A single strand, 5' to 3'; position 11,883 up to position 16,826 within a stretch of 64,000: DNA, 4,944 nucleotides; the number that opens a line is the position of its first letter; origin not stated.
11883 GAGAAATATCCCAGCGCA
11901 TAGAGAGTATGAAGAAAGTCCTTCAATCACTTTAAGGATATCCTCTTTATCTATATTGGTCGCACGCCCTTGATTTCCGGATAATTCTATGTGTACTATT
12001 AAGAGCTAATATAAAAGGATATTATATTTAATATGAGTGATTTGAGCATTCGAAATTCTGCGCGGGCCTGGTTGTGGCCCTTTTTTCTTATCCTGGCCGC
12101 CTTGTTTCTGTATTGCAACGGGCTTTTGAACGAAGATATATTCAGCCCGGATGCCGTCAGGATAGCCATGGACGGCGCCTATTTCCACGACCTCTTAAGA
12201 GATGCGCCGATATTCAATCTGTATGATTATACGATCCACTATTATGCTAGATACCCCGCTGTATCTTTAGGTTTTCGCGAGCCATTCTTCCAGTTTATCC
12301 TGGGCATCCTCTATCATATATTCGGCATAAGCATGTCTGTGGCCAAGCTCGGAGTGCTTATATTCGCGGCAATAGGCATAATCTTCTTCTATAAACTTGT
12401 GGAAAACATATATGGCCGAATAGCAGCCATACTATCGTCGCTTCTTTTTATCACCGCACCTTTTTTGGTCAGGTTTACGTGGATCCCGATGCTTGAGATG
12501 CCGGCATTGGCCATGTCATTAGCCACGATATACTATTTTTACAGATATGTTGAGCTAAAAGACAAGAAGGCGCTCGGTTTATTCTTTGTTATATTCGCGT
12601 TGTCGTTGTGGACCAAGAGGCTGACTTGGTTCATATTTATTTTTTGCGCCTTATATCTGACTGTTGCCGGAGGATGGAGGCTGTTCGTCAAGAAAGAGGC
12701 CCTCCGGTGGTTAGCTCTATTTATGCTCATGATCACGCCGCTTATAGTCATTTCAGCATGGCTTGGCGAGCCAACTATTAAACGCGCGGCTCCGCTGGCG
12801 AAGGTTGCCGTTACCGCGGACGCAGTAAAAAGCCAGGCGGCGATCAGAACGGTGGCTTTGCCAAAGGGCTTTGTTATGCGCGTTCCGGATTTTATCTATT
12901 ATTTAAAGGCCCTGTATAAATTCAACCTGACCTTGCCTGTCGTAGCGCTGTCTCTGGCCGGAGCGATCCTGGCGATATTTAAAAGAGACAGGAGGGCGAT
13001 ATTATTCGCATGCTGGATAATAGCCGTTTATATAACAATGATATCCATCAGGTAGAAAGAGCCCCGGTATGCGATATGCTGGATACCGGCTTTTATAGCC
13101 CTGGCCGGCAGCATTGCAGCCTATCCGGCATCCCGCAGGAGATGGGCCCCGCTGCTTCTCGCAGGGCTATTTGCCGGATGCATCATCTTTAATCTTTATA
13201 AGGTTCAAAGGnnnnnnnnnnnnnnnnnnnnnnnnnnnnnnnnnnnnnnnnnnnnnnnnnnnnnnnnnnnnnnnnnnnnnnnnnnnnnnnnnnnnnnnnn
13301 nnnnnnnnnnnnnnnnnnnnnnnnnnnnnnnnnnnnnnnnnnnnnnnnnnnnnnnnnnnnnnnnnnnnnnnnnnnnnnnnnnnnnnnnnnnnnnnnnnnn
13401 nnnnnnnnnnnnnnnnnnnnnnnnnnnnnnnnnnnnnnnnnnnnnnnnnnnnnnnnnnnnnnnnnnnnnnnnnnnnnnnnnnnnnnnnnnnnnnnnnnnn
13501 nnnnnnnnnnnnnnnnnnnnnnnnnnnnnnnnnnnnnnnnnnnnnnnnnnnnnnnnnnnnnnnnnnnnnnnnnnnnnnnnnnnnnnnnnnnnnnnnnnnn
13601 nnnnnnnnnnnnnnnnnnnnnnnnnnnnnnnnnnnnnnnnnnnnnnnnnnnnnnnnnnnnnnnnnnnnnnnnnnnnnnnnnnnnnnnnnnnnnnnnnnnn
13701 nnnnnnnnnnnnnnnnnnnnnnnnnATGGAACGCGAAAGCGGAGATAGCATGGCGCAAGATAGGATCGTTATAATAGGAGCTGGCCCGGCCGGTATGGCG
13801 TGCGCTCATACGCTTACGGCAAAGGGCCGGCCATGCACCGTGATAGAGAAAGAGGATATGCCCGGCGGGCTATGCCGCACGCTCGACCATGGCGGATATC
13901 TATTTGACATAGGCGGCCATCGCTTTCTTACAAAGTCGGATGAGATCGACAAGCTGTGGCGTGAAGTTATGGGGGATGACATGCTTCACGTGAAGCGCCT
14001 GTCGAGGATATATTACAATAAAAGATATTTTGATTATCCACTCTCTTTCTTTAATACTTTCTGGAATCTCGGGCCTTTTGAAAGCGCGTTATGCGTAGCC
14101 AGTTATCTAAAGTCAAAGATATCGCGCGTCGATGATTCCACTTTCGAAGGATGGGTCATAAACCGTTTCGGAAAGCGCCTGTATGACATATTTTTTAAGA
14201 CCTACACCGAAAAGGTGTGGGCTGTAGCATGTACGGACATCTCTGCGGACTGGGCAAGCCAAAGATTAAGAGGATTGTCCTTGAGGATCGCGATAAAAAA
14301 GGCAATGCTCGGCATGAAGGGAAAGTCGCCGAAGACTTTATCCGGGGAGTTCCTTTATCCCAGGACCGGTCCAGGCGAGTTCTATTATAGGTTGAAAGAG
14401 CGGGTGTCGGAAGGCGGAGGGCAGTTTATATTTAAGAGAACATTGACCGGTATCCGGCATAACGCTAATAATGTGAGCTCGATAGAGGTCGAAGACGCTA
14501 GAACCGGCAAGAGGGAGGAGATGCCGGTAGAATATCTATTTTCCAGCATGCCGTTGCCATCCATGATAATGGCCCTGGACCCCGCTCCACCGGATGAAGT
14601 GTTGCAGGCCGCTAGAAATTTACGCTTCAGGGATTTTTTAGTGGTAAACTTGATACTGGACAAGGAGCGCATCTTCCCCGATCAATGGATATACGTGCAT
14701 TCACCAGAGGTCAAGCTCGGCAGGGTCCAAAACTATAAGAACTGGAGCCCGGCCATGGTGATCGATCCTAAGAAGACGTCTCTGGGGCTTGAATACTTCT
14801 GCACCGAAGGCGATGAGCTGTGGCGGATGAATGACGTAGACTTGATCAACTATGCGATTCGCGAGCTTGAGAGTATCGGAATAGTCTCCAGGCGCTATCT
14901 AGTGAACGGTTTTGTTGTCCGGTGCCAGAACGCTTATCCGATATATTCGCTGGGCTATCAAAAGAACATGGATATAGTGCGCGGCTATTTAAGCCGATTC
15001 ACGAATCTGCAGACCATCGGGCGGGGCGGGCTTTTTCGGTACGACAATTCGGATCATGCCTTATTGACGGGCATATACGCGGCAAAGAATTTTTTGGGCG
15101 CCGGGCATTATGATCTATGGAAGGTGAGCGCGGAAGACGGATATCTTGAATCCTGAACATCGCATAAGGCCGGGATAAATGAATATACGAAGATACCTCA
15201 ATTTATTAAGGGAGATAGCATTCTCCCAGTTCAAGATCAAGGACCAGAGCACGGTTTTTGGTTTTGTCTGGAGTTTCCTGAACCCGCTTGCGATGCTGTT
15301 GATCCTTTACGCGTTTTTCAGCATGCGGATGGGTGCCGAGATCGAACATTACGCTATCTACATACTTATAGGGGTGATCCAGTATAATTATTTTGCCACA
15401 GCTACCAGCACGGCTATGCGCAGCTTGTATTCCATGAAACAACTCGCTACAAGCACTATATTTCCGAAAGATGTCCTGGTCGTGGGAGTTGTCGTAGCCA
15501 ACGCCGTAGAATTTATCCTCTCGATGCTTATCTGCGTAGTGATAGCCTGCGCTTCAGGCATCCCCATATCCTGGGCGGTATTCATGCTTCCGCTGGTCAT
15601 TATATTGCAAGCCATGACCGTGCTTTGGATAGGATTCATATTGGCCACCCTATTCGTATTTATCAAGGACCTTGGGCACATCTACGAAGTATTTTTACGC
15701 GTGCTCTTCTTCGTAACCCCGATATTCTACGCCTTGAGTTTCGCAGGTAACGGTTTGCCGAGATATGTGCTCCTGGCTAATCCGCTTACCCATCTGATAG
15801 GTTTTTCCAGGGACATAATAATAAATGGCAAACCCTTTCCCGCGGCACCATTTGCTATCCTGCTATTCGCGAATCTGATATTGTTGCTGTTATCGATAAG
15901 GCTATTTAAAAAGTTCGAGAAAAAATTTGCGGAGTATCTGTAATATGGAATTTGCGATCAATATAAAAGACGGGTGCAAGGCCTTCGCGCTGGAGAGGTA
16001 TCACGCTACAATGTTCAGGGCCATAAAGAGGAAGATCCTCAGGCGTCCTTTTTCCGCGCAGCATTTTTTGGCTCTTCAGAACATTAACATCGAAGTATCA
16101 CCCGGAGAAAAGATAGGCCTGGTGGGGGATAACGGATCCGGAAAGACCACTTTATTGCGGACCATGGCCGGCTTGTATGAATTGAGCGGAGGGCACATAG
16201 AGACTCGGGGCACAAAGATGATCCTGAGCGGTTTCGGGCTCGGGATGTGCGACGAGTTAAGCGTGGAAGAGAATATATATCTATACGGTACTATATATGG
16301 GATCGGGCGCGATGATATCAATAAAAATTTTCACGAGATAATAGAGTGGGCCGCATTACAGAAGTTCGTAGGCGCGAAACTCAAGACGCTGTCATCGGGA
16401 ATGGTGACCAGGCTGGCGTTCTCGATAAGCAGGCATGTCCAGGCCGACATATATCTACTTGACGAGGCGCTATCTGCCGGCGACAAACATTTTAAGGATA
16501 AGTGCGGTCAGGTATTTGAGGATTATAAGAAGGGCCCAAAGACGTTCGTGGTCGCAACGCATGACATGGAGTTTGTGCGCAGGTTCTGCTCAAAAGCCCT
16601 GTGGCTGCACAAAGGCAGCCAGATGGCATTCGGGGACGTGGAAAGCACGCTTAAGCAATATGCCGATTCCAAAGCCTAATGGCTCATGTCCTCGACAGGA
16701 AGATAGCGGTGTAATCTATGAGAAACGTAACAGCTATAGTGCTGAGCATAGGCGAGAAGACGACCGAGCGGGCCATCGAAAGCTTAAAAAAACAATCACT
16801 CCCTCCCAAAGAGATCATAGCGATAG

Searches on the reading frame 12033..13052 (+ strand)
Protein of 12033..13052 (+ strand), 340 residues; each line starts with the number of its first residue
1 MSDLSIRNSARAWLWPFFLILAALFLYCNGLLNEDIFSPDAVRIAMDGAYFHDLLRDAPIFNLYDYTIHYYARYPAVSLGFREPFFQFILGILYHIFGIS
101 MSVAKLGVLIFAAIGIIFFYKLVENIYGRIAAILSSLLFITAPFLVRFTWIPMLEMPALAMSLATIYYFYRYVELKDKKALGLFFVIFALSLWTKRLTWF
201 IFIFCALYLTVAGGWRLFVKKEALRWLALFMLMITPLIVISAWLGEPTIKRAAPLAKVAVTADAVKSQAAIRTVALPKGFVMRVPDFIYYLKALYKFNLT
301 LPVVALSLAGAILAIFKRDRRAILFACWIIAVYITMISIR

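Call 86: search_protein_families(library=pfam, proteins=[window:12033-13052:+], max_evalue=0.01)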
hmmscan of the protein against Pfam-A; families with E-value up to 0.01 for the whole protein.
window:12033-13052:+ (340 aa): 1 family
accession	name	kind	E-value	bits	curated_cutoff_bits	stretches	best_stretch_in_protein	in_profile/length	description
PF13231.12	PMT_2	-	1.7e-11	45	26.1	1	84-238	4-158/160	Dolichyl-phosphate-mannose-protein mannosyltransferase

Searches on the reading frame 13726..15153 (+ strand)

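Call 86: search_protein_families(library=pfam, proteins=[window:13726-15153:+], max_evalue=0.01)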
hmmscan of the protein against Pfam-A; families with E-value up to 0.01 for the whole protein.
window:13726-15153:+ (476 aa): 11 families
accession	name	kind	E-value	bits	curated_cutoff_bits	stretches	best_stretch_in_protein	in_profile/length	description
PF01593.30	Amino_oxidase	-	4.3e-18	66.3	19.8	1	22-386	2-366/443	Flavin containing amine oxidoreductase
PF13450.12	NAD_binding_8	-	1.2e-15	58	21.9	1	16-80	1-67/68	NAD(P)-binding Rossmann-like domain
PF01266.30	DAO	-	1.5e-07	31.8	27.9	1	13-47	1-35/353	FAD dependent oxidoreductase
PF00890.30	FAD_binding_2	-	9.2e-07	28.8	20.4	1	14-46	2-34/414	FAD binding domain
PF00070.33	Pyr_redox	-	9.8e-07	29.7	22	1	13-47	1-35/82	Pyridine nucleotide-disulphide oxidoreductase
PF07992.20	Pyr_redox_2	-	1.5e-06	28.3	26.1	1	13-50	2-40/291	Pyridine nucleotide-disulphide oxidoreductase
PF03486.20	HI0933_like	-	9.5e-06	25.7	50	1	13-47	2-36/244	HI0933-like protein Rossmann domain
PF01494.25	FAD_binding_3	-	1.8e-05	24.6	22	1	14-44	4-34/349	FAD binding domain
PF13738.12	Pyr_redox_3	-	2e-05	24.4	30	1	15-44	1-31/305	Pyridine nucleotide-disulphide oxidoreductase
PF12831.13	FAD_oxidored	-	0.00037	20.3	27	1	14-50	2-38/416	FAD dependent oxidoreductase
PF01946.23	Thi4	-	0.00038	20.2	26.2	1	9-60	15-64/235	Thi4 family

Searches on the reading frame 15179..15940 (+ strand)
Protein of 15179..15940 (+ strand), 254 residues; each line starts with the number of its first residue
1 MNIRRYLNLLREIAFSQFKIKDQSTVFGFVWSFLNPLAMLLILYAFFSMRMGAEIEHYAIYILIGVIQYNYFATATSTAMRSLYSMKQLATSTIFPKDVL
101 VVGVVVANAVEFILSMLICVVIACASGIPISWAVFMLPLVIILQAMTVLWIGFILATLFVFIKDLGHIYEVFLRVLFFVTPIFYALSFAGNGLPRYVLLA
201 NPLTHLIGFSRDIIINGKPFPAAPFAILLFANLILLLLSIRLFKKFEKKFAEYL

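Call 86: search_protein_families(library=pfam, proteins=[window:15179-15940:+], max_evalue=0.01)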
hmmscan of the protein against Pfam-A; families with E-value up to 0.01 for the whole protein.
window:15179-15940:+ (254 aa): 1 family
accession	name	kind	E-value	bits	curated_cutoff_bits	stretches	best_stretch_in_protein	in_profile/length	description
PF01061.29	ABC2_membrane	-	8e-11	42.3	26.9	1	25-213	18-209/211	ABC-2 type transporter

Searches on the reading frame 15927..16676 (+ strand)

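Call 86: search_protein_families(library=pfam, proteins=[window:15927-16676:+], max_evalue=0.01)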
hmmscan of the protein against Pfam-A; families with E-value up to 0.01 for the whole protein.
window:15927-16676:+ (250 aa): 7 families
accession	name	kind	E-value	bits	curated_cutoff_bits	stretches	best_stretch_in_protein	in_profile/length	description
PF00005.33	ABC_tran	-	9.9e-20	72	25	1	50-182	1-136/137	ABC transporter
PF02463.25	SMC_N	-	1.1e-05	25.4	40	0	161-218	147-203/220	RecF/RecN/SMC N terminal domain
PF13304.12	AAA_21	-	0.00093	19.8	27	1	64-83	3-22/304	AAA domain, putative AbiEii toxin, Type IV TA system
PF13476.12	AAA_23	-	0.0021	19.1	27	1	45-78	5-37/201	AAA domain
PF13555.12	AAA_29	-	0.0055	16.9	27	0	54-77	16-39/61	P-loop containing region of AAA domain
PF13604.12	AAA_30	-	0.0063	16.7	27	0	64-92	22-50/191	AAA domain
PF13175.12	AAA_15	-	0.0082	16.2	32.1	1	49-81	13-44/374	AAA ATPase domain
